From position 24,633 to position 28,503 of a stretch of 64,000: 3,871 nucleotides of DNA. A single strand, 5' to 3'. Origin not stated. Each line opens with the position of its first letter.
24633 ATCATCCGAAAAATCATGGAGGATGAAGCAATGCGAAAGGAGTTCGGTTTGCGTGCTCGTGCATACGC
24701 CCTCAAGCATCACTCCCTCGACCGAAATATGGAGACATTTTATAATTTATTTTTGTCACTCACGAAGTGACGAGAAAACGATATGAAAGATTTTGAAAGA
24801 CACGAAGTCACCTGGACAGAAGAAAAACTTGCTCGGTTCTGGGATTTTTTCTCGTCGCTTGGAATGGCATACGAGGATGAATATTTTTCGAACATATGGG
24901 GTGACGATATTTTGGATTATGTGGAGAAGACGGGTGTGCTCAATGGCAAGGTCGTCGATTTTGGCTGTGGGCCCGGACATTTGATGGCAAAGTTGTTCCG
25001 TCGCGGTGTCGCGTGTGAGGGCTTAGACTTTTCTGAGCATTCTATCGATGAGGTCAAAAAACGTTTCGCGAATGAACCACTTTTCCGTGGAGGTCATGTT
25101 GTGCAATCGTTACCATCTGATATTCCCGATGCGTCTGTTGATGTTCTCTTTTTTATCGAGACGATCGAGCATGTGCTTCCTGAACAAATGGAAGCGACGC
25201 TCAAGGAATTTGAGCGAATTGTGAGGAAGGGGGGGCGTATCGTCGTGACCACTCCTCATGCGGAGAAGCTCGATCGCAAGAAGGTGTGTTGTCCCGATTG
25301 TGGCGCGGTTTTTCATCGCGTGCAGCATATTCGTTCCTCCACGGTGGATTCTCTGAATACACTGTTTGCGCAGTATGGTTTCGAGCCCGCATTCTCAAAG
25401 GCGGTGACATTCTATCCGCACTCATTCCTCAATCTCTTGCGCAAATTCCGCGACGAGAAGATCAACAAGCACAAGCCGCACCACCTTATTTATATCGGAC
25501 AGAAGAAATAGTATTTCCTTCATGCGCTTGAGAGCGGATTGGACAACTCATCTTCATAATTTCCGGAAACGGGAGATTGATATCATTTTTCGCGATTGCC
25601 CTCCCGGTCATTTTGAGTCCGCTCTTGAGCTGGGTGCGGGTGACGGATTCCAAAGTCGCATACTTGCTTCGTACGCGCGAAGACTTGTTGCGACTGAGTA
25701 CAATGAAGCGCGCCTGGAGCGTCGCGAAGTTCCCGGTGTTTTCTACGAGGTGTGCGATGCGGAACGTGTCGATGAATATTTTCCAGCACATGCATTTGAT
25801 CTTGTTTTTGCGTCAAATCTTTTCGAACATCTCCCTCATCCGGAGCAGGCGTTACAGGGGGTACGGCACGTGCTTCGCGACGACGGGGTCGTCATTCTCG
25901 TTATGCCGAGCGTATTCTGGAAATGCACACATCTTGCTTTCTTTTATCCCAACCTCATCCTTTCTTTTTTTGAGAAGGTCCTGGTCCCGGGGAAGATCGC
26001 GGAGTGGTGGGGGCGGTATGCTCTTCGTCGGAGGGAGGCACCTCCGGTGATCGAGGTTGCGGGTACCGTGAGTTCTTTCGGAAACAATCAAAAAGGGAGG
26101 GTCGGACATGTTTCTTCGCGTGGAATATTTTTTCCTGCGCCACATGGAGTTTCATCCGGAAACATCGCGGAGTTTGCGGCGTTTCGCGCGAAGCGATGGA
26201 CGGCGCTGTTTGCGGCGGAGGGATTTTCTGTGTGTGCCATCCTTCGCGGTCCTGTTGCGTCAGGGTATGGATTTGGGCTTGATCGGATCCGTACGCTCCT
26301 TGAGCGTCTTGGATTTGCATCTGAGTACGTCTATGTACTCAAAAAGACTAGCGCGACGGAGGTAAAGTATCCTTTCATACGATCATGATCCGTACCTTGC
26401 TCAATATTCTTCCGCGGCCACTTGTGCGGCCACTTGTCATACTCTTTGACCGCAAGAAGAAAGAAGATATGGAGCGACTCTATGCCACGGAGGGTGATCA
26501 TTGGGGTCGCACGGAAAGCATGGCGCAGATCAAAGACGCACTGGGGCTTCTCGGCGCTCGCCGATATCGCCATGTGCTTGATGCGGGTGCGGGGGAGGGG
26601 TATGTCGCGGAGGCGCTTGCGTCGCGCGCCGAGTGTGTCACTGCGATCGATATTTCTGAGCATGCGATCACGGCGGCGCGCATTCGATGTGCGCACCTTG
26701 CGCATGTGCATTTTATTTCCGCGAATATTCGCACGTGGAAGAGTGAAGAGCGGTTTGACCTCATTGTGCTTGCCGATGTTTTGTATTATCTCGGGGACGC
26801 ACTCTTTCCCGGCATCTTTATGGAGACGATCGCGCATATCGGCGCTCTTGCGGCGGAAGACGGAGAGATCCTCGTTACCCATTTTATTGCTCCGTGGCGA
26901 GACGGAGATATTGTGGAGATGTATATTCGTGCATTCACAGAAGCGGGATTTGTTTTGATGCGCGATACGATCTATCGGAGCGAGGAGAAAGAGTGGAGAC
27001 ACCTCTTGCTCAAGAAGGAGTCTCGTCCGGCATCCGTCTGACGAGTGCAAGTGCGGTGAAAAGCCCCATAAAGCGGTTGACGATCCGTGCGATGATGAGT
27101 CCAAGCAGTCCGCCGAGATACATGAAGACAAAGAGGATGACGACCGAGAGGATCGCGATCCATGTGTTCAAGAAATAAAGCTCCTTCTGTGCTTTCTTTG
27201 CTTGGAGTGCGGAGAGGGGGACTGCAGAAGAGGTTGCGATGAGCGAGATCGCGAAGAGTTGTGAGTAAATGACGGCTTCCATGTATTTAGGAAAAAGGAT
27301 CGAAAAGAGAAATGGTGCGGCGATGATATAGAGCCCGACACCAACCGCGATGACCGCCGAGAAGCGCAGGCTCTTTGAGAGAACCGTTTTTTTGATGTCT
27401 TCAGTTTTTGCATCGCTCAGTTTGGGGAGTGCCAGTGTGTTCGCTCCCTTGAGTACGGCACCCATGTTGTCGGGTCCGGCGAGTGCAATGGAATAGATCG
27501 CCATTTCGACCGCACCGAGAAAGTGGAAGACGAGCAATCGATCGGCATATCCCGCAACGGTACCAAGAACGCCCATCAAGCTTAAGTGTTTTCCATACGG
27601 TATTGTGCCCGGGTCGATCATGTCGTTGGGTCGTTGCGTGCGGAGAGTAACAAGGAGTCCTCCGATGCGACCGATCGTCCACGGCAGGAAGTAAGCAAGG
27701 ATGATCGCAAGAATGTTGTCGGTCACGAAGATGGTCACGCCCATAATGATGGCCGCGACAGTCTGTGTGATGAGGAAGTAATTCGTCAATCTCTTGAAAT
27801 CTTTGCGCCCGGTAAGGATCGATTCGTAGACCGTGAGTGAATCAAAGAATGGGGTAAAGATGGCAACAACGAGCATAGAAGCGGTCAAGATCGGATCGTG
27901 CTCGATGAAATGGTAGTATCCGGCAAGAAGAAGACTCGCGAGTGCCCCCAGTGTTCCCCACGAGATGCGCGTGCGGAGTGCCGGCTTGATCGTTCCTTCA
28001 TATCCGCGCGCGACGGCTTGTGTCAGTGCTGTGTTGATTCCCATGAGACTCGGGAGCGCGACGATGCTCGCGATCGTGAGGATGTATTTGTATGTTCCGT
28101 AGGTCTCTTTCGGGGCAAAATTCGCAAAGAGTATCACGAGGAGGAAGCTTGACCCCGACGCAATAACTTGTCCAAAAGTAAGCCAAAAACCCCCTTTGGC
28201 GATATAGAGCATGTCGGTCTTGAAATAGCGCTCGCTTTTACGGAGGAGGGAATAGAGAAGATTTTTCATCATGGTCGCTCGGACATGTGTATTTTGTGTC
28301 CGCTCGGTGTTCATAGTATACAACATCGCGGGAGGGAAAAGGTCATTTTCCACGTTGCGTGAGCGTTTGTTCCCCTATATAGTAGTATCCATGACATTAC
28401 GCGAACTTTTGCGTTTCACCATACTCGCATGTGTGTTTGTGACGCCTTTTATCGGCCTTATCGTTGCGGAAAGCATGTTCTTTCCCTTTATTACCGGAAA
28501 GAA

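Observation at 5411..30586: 25-kb heavily tailored glycan locus with an embedded Elp3-like radical-SAM/GNAT enzyme and six to seven SAM methyltransferases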

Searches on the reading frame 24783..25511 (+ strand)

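Call 5: search_protein_families(library=pfam, proteins=[window:24783-25511:+], max_evalue=0.001)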
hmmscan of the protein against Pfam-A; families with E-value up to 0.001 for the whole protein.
window:24783-25511:+ (242 aa): 8 families
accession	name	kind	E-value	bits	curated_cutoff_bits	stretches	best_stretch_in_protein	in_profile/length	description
PF13489.12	Methyltransf_23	-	1.9e-16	60.7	27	1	49-201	18-160/164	Methyltransferase domain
PF08241.18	Methyltransf_11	-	1.1e-15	58.4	21.2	1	58-155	1-95/95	Methyltransferase domain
PF13649.12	Methyltransf_25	-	5.6e-14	53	27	1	57-151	1-97/97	Methyltransferase domain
PF13847.12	Methyltransf_31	-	4.4e-12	46.3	27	1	55-164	5-119/145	Methyltransferase domain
PF08242.18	Methyltransf_12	-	1.1e-10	42.5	30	1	58-153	1-98/98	Methyltransferase domain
PF02353.26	CMAS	-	5e-09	36.3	27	1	48-160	56-169/273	Mycolic acid cyclopropane synthetase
PF07021.18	MetW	-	0.0003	20.9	21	1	55-158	15-110/193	Methionine biosynthesis protein MetW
PF05175.20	MTS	-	0.0006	19.9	23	1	48-122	28-102/170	Methyltransferase small domain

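Call 26: search_protein_families(library=ncbifam, proteins=[window:24783-25511:+], max_evalue=0.001)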
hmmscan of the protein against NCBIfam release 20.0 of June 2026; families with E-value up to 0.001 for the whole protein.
window:24783-25511:+ (242 aa): 18 families
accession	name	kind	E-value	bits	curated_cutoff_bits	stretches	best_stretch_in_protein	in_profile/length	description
NF045667.1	MTase_DVU1556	equivalog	2e-11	43.7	155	1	55-201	24-161/213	DVU_1556 family methyltransferase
NF043040.1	corrin_prot_MT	hypoth_equivalog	2.7e-11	43.3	180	1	54-156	42-148/216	corrinoid protein-associated methyltransferase CpaM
TIGR01983.1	UbiG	equivalog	5.5e-10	38.9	102.95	1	53-157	49-153/228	bifunctional 2-polyprenyl-6-hydroxyphenol methylase/3-demethylubiquinol 3-O-methyltransferase UbiG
TIGR01934.1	MenG_MenH_UbiE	subfamily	4.7e-07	29.3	158.35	1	37-159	25-145/223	ubiquinone/menaquinone biosynthesis methyltransferase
NF007610.0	PRK10258.1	equivalog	6.4e-07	29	342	1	56-164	45-147/251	malonyl-ACP O-methyltransferase BioC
TIGR02021.1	BchM-ChlM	equivalog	1e-06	28.3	158.9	1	42-149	43-149/218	magnesium protoporphyrin IX methyltransferase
NF041255.1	mycofact_MftM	equivalog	8.6e-06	25.3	200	1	54-162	140-246/289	mycofactocin oligosaccharide methyltransferase MftM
NF001244.0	PRK00216.1-5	equivalog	1.2e-05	24.7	216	1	39-156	36-154/236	bifunctional demethylmenaquinone methyltransferase/2-methoxy-6-polyprenyl-1,4-benzoquinol methylase UbiE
NF041820.1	daptide_MTase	equivalog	2.1e-05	24.1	175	1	44-163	30-150/243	daptide-type RiPP biosynthesis methyltransferase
TIGR04074.1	bacter_Hen1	equivalog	2.1e-05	23.2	340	1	44-161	275-397/462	3' terminal RNA ribose 2'-O-methyltransferase Hen1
NF045882.1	PLipidMtase_Leg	equivalog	3.4e-05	23.7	390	1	44-157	33-145/207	phospholipid N-methyltransferase PmtA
NF008264.0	PRK11036.1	equivalog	6.8e-05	22.4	366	1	41-186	32-178/261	tRNA uridine 5-oxyacetic acid(34) methyltransferase CmoM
TIGR02072.1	BioC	equivalog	7.9e-05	22.6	184.95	1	43-198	23-170/244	malonyl-ACP O-methyltransferase BioC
NF010703.0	PRK14103.1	equivalog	0.00042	19.8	320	1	55-155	31-124/256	trans-aconitate 2-methyltransferase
NF001241.0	PRK00216.1-2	equivalog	0.00045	19.9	327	1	54-156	52-148/231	demethylmenaquinone methyltransferase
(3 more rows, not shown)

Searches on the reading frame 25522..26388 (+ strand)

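Call 5: search_protein_families(library=pfam, proteins=[window:25522-26388:+], max_evalue=0.001)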
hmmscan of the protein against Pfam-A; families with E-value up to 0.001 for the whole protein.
window:25522-26388:+ (288 aa): 6 families
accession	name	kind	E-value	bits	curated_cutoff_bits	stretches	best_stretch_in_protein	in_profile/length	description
PF08241.18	Methyltransf_11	-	7.8e-14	52.5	21.2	1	35-126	1-95/95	Methyltransferase domain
PF08242.18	Methyltransf_12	-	4.8e-11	43.7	30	1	35-124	1-98/98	Methyltransferase domain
PF13649.12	Methyltransf_25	-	3.8e-10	40.8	27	1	35-122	2-97/97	Methyltransferase domain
PF13489.12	Methyltransf_23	-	8.8e-09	35.7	27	1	32-139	24-124/164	Methyltransferase domain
PF13847.12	Methyltransf_31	-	9.6e-07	29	27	1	34-129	7-112/145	Methyltransferase domain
PF05219.18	DREV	-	0.00024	20.7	26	1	33-129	97-191/265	DREV methyltransferase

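Call 26: search_protein_families(library=ncbifam, proteins=[window:25522-26388:+], max_evalue=0.001)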
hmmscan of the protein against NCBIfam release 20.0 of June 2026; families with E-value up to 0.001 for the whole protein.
window:25522-26388:+ (288 aa): 7 families
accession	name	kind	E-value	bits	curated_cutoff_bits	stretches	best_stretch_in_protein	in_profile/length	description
NF045667.1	MTase_DVU1556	equivalog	9.9e-06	25.1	155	1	33-126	25-119/213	DVU_1556 family methyltransferase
TIGR04345.1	ovoA_Cterm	equivalog_domain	1.6e-05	24.6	170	1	90-129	133-172/242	putative 4-mercaptohistidine N1-methyltransferase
NF041675.1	sarc_dimgly_tmase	equivalog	9.9e-05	22.4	550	1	34-135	70-178/278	sarcosine/dimethylglycine N-methyltransferase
TIGR02072.1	BioC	equivalog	9.9e-05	22.2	184.95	1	30-126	32-132/244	malonyl-ACP O-methyltransferase BioC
NF002463.0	PRK01683.1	equivalog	0.00011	22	297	1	29-139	30-141/258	trans-aconitate 2-methyltransferase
TIGR01983.1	UbiG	equivalog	0.00012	21.5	102.95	1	36-127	55-152/228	bifunctional 2-polyprenyl-6-hydroxyphenol methylase/3-demethylubiquinol 3-O-methyltransferase UbiG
NF043040.1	corrin_prot_MT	hypoth_equivalog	0.00015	21.3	180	1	35-147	46-172/216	corrinoid protein-associated methyltransferase CpaM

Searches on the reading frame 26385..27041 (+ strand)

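Call 6: search_protein_families(library=pfam, proteins=[window:26385-27041:+], max_evalue=0.001)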
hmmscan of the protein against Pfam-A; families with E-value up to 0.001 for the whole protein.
window:26385-27041:+ (218 aa): 8 families
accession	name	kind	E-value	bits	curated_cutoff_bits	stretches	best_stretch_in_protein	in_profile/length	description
PF13649.12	Methyltransf_25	-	1.6e-13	51.6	27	1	64-145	1-86/97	Methyltransferase domain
PF05401.17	NodS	-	2.5e-12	47.5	24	1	57-139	40-122/201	Nodulation protein S (NodS)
PF13847.12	Methyltransf_31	-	3e-12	46.9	27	1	63-138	6-89/145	Methyltransferase domain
PF13489.12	Methyltransf_23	-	7.7e-11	42.4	27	1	58-171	20-123/164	Methyltransferase domain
PF08241.18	Methyltransf_11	-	9.5e-10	39.4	21.2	1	65-137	1-74/95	Methyltransferase domain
PF08242.18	Methyltransf_12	-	1.7e-08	35.5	30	1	65-159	1-95/98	Methyltransferase domain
PF05175.20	MTS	-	2.3e-06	27.8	23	1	58-128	29-103/170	Methyltransferase small domain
PF00398.26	RrnaAD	-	3.4e-05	23.5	24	1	60-148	30-123/263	Ribosomal RNA adenine dimethylase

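Call 26: search_protein_families(library=ncbifam, proteins=[window:26385-27041:+], max_evalue=0.001)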
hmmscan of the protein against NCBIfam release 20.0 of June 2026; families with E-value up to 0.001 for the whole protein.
window:26385-27041:+ (218 aa): 26 families (the best 25 are shown)
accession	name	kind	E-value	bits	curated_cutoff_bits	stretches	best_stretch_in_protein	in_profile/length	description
NF041650.1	nod_mtase_NodS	equivalog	2.2e-16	60.1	300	1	60-140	38-118/190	nodulation methyltransferase NodS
TIGR02021.1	BchM-ChlM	equivalog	4.3e-12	45.9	158.9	1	61-145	55-140/218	magnesium protoporphyrin IX methyltransferase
TIGR01983.1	UbiG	equivalog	3.5e-09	36.3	102.95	1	62-135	51-128/228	bifunctional 2-polyprenyl-6-hydroxyphenol methylase/3-demethylubiquinol 3-O-methyltransferase UbiG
NF043040.1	corrin_prot_MT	hypoth_equivalog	4.8e-09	36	180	1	48-136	29-123/216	corrinoid protein-associated methyltransferase CpaM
TIGR02072.1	BioC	equivalog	5.5e-09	36.2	184.95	1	58-133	32-107/244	malonyl-ACP O-methyltransferase BioC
TIGR03534.1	RF_mod_PrmC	equivalog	4.6e-08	32.8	199.1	1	42-128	70-161/253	peptide chain release factor N(5)-glutamine methyltransferase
NF010703.0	PRK14103.1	equivalog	6.8e-08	32.2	320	1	49-136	18-102/256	trans-aconitate 2-methyltransferase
NF002463.0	PRK01683.1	equivalog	8.2e-08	32.1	297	1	51-142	22-114/258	trans-aconitate 2-methyltransferase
NF007610.0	PRK10258.1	equivalog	8.2e-08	31.9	342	1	53-127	35-107/251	malonyl-ACP O-methyltransferase BioC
NF000499.2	Erm23S_rRNA_broad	equivalog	1.1e-07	31.5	212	1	47-141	10-103/244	23S ribosomal RNA methyltransferase Erm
NF011529.0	PRK14968.1-3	equivalog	9e-07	28.5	162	1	60-129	34-104/198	putative methyltransferase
TIGR00537.1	hemK_rel_arch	hypoth_equivalog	1.5e-06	28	87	1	59-129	18-88/179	HemK2/MTQ2 family protein methyltransferase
NF011530.0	PRK14968.1-4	equivalog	3.3e-06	26.6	243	1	59-129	38-105/202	putative methyltransferase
TIGR00536.1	hemK_fam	subfamily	3.7e-06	26.2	115.5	1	49-128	102-187/286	HemK family protein methyltransferase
NF008264.0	PRK11036.1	equivalog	4.7e-06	26.2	366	1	53-138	38-127/261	tRNA uridine 5-oxyacetic acid(34) methyltransferase CmoM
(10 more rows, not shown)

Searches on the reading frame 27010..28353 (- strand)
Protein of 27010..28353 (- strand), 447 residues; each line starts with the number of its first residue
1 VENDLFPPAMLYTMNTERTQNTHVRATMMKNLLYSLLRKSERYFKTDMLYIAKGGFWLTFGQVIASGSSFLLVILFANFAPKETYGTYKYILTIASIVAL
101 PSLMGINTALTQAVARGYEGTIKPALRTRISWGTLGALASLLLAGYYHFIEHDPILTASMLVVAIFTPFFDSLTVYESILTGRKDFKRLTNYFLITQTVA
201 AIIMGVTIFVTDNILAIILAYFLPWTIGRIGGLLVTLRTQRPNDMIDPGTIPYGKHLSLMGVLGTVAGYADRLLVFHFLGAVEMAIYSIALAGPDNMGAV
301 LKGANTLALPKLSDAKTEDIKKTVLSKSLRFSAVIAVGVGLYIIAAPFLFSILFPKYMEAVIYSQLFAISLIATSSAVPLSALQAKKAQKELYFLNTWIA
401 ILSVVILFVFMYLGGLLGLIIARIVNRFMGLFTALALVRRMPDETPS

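Call 6: search_protein_families(library=pfam, proteins=[window:27010-28353:-], max_evalue=0.001)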
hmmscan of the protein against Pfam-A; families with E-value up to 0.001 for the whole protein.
window:27010-28353:- (447 aa): 1 family
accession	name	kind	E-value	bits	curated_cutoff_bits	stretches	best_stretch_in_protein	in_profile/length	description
PF01943.22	Polysacc_synt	-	4.6e-13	49.7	28.2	1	52-290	2-247/274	Polysaccharide biosynthesis protein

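Call 10: search_protein_families(library=ncbifam, proteins=[window:27010-28353:-], max_evalue=0.001)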
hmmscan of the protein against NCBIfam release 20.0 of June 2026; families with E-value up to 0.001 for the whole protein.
window:27010-28353:- (447 aa): 0 families
